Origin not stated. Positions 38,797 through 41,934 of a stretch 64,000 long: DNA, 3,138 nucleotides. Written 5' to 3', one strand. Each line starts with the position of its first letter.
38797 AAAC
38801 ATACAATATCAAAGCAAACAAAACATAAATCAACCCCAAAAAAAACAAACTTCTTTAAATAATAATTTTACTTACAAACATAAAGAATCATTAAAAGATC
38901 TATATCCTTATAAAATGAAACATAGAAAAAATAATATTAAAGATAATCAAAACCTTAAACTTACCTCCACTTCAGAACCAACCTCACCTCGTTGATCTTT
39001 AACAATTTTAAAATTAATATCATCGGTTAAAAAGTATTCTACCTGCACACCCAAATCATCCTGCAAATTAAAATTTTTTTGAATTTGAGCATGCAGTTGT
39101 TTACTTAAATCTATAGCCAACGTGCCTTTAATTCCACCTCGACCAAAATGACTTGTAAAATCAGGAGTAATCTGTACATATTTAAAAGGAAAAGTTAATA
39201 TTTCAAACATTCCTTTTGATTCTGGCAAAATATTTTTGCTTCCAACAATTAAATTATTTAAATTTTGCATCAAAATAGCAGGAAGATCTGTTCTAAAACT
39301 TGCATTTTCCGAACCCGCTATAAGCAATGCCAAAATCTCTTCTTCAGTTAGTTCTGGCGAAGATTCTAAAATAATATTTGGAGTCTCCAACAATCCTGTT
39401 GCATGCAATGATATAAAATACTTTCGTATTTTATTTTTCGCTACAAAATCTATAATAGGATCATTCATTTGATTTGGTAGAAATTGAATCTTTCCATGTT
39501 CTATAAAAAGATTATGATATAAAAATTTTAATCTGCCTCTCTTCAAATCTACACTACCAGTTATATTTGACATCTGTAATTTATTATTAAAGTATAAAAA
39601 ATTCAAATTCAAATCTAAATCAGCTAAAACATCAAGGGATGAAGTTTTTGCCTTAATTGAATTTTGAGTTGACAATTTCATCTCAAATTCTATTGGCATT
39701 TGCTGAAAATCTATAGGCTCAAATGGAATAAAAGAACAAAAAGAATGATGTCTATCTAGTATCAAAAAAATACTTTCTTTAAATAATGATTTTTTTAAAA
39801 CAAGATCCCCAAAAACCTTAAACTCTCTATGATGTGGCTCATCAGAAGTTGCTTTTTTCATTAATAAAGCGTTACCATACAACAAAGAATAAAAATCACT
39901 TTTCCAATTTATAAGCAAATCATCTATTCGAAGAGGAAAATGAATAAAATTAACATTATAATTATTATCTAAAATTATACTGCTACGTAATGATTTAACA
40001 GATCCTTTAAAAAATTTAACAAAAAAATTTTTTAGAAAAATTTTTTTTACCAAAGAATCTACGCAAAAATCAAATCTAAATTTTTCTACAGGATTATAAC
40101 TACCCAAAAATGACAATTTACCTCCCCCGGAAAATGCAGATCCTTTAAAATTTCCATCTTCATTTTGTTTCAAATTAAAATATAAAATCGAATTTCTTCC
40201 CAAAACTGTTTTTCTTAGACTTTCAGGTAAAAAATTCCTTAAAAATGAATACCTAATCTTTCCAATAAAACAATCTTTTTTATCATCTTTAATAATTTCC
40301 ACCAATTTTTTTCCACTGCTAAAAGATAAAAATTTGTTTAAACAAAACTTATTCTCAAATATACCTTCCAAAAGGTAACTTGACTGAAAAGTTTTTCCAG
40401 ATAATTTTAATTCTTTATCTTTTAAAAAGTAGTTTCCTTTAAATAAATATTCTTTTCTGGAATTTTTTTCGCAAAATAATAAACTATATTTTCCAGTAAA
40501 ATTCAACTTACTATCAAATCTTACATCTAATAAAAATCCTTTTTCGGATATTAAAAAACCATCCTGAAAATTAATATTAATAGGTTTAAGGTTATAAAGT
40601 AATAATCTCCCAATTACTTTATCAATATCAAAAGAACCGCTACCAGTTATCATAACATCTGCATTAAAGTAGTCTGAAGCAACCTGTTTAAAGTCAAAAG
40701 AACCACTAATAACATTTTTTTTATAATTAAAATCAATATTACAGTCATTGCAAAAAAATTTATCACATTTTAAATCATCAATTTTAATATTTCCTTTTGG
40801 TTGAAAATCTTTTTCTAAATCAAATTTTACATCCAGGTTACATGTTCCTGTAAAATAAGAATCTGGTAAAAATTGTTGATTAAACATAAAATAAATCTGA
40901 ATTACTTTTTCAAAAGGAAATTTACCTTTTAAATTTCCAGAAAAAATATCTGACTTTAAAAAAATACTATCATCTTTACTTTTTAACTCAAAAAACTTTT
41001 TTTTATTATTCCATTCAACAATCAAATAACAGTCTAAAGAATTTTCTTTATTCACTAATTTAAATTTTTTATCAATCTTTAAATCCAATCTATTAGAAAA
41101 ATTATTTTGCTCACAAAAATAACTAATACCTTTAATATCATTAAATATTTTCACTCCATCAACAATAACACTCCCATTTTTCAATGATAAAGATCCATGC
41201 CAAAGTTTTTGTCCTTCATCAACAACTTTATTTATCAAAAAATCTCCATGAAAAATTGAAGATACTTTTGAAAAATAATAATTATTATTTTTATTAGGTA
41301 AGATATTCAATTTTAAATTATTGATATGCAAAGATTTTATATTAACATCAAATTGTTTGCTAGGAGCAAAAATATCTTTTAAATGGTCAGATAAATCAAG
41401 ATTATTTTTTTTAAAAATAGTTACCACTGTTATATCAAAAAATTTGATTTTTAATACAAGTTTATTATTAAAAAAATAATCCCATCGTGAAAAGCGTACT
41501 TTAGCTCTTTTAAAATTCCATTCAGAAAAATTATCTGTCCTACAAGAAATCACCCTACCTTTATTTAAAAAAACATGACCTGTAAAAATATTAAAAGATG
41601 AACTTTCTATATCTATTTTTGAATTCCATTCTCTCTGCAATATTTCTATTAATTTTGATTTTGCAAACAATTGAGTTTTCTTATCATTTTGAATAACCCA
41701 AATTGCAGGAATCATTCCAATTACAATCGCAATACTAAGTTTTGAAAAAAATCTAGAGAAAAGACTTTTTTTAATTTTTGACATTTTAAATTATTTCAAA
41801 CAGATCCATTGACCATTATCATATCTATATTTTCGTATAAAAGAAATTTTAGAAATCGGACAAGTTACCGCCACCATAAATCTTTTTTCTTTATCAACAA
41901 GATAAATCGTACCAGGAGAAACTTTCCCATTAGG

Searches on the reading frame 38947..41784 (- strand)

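Call 65: search_protein_families(library=pfam, proteins=[window:38947-41784:-], max_evalue=0.00001)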
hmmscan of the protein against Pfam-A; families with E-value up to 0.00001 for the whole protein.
window:38947-41784:- (945 aa): 1 family
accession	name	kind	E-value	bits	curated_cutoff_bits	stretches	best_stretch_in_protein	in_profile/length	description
PF04357.19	TamB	-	2.5e-21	76.8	22.4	1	696-943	123-377/381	TamB, inner membrane protein subunit of TAM complex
